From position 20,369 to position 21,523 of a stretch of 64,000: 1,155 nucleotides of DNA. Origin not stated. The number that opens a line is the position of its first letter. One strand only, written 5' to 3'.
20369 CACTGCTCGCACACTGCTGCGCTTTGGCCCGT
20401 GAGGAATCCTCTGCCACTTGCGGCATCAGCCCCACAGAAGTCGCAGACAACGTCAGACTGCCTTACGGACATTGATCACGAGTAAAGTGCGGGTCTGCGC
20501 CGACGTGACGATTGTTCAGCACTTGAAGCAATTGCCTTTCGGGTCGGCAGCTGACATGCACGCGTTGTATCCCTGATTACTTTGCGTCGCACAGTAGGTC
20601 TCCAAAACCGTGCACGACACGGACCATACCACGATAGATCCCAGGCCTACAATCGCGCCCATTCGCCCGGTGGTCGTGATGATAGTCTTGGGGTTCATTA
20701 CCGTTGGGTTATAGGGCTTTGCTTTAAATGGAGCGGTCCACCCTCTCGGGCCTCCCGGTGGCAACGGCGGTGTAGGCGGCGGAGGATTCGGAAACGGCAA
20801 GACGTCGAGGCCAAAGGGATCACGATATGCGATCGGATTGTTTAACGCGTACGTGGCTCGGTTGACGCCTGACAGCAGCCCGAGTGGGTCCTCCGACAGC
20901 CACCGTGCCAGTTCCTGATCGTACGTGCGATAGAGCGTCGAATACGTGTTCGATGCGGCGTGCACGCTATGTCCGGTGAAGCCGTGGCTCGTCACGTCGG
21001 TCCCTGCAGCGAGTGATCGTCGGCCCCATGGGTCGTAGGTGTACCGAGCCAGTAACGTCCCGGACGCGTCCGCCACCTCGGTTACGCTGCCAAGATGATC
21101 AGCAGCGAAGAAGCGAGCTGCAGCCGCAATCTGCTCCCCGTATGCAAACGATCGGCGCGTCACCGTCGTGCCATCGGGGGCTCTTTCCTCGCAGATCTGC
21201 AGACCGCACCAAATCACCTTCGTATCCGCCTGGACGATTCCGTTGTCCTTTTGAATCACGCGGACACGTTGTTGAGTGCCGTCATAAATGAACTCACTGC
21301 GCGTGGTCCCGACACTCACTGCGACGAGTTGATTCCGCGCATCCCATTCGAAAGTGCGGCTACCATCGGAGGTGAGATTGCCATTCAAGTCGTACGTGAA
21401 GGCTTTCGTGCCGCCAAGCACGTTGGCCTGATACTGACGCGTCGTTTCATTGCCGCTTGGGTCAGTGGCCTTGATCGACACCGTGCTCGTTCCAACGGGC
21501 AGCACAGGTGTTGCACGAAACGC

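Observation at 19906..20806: Rhs tip is a 96-aa proline-linker / glycine-zipper TM / Cys-rich peptide, followed by a ClpX-zinc-finger 4-TM protein: candidate new membrane-acting toxin-immunity pair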

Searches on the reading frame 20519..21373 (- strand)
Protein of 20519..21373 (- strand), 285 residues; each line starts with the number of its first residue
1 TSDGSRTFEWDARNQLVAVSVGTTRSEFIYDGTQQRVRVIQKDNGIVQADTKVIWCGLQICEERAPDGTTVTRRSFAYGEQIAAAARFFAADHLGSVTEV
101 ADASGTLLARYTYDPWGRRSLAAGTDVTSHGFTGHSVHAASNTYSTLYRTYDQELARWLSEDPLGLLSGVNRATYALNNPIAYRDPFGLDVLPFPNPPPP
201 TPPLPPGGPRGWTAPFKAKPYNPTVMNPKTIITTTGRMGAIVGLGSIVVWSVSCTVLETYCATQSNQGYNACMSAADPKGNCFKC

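Call 37: find_homologous_proteins(query=window:20519-21373:-, max_evalue=1e-20)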
Query seq(285 aa) (285 aa): 164 proteins with E <= 1e-20 among 2780 candidates; the best 120 are listed.
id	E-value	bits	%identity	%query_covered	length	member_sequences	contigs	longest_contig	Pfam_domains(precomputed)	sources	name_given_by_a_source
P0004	1.8e-93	331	54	99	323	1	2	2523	PF25023.2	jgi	jgi:RHS repeat-associated protein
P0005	2.0e-84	302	67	67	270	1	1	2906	PF05593.20,PF25023.2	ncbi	-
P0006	8.5e-78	280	67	66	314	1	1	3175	PF15523.11,PF05593.20,PF25023.2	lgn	-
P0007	5.4e-77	277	64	68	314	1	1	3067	PF05593.20,PF25023.2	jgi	jgi:RHS repeat-associated protein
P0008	6.5e-77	277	64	67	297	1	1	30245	PF00068.25,PF25023.2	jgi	jgi:RHS repeat-associated protein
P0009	7.4e-77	277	64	67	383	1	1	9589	PF05593.20,PF25023.2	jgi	jgi:RHS repeat-associated protein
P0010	4.4e-76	274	66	66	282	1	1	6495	PF25023.2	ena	-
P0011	6.2e-76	274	65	66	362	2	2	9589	PF05593.20,PF25023.2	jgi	jgi:RHS repeat-associated protein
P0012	7.8e-76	273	56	75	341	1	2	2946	PF05593.20,PF25023.2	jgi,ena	-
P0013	8.6e-75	270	65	66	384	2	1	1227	PF05593.20,PF25023.2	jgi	jgi:RHS repeat-associated protein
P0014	2.6e-74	268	65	67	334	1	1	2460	PF25023.2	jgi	jgi:RHS repeat-associated protein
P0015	2.7e-74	268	61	68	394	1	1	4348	PF05593.20,PF25023.2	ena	-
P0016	2.9e-74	268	62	68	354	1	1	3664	PF05593.20,PF25023.2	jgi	jgi:RHS repeat-associated protein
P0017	5.0e-74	267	63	66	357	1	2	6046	PF05593.20,PF25023.2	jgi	jgi:RHS repeat-associated protein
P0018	1.5e-73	266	60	66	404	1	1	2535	PF05593.20,PF25023.2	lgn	-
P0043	6.3e-71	257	60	66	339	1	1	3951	PF05593.20,PF25023.2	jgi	jgi:RHS repeat-associated protein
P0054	8.5e-70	253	63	64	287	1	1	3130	PF00068.25,PF25023.2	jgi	jgi:RHS repeat-associated protein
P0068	6.9e-68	247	56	66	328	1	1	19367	PF05593.20,PF00068.25,PF25023.2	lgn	-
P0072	1.9e-67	246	58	69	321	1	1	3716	PF25023.2,PF08291.17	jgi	jgi:RHS repeat-associated protein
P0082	3.7e-66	242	58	66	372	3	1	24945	PF05593.20,PF25023.2,PF09136.17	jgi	jgi:RHS repeat-associated protein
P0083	4.6e-66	241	47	96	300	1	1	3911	PF05593.20,PF25023.2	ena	-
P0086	1.0e-65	240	60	67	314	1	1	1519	PF05593.20,PF00068.25,PF25023.2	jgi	jgi:RHS repeat-associated protein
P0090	7.6e-65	237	56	67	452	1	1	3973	PF05593.20,PF25023.2,PF08291.17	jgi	jgi:RHS repeat-associated protein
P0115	1.2e-55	207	51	66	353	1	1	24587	PF05593.20,PF00068.25,PF25023.2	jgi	jgi:RHS repeat-associated protein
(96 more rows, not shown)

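Call 40: find_encoding_contigs(protein=P0004, flank=10000)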
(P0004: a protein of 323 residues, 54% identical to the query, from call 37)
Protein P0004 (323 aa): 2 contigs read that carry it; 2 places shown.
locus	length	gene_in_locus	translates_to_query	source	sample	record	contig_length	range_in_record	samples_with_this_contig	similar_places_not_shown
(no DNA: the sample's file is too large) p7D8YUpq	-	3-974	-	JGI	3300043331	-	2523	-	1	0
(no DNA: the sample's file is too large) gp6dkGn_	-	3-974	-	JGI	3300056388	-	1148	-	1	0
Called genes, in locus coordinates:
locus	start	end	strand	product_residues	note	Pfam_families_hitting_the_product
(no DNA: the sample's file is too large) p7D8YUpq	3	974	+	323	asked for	PF25023:TEN_YD-shell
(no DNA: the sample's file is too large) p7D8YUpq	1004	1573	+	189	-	-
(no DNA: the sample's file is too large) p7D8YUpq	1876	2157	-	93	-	-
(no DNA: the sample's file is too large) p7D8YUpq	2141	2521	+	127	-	?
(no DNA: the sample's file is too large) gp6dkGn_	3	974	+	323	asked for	PF25023:TEN_YD-shell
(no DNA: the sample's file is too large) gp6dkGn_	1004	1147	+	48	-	?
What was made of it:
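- P0004, another tip homologue, has a 189-aa gene 29 nt downstream (call 40).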

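Call 41: find_encoding_contigs(protein=P0083, flank=10000)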
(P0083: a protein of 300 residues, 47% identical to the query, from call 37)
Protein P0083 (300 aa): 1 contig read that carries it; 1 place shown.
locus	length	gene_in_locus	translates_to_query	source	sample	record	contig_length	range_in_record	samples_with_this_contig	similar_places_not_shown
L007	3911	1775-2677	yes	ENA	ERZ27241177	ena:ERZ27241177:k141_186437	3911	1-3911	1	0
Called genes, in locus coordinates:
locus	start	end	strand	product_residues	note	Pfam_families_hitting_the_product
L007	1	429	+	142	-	?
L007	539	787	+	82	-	PF00589:Phage_integrase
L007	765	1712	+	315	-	PF02899:Phage_int_SAM_1 (weak), PF00589:Phage_integrase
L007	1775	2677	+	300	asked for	PF25023:TEN_YD-shell (weak), PF05593:RHS_repeat (faint)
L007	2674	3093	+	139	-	-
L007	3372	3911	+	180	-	?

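Call 90: find_encoding_contigs(protein=P0043, flank=4000, max_places=2)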
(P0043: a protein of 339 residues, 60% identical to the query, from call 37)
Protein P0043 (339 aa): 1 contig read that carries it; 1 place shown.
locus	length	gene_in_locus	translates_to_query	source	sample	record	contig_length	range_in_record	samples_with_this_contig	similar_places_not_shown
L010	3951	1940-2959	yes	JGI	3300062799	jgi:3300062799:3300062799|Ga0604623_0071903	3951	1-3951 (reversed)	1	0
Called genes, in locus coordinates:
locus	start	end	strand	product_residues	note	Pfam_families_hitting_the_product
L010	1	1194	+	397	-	?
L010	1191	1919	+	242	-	PF13646:HEAT_2, PF03130:HEAT_PBS (faint), PF13646:HEAT_2, PF02985:HEAT (faint), PF13646:HEAT_2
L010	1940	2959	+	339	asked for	PF05593:RHS_repeat (faint), PF25023:TEN_YD-shell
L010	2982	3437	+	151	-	-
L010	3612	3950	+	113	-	?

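Call 91: find_encoding_contigs(protein=P0082, flank=6000, max_places=2)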
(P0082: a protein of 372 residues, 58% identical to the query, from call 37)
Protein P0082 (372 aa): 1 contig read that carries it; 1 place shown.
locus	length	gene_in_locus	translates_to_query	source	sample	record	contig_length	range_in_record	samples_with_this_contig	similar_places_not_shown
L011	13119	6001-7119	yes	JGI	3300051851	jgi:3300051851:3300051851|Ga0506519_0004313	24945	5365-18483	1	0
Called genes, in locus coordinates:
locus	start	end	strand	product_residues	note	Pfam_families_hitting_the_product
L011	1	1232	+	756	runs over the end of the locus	PF05593:RHS_repeat (weak), PF09136:Glucodextran_B (weak), PF25023:TEN_YD-shell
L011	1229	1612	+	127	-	-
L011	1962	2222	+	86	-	-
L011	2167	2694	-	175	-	-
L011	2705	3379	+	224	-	-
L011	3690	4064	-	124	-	-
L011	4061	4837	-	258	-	-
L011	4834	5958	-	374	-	-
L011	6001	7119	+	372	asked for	PF09136:Glucodextran_B (weak), PF05593:RHS_repeat (faint), PF25023:TEN_YD-shell (faint)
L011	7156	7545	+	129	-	-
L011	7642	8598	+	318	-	PF05593:RHS_repeat (faint), PF25023:TEN_YD-shell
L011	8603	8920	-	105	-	-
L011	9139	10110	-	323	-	PF13442:Cytochrome_CBB3 (faint), PF00034:Cytochrom_C (weak)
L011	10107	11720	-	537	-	PF07969:Amidohydro_3 (faint), PF01979:Amidohydro_1 (weak)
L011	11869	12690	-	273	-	PF00106:adh_short, PF08659:KR, PF13561:adh_short_C2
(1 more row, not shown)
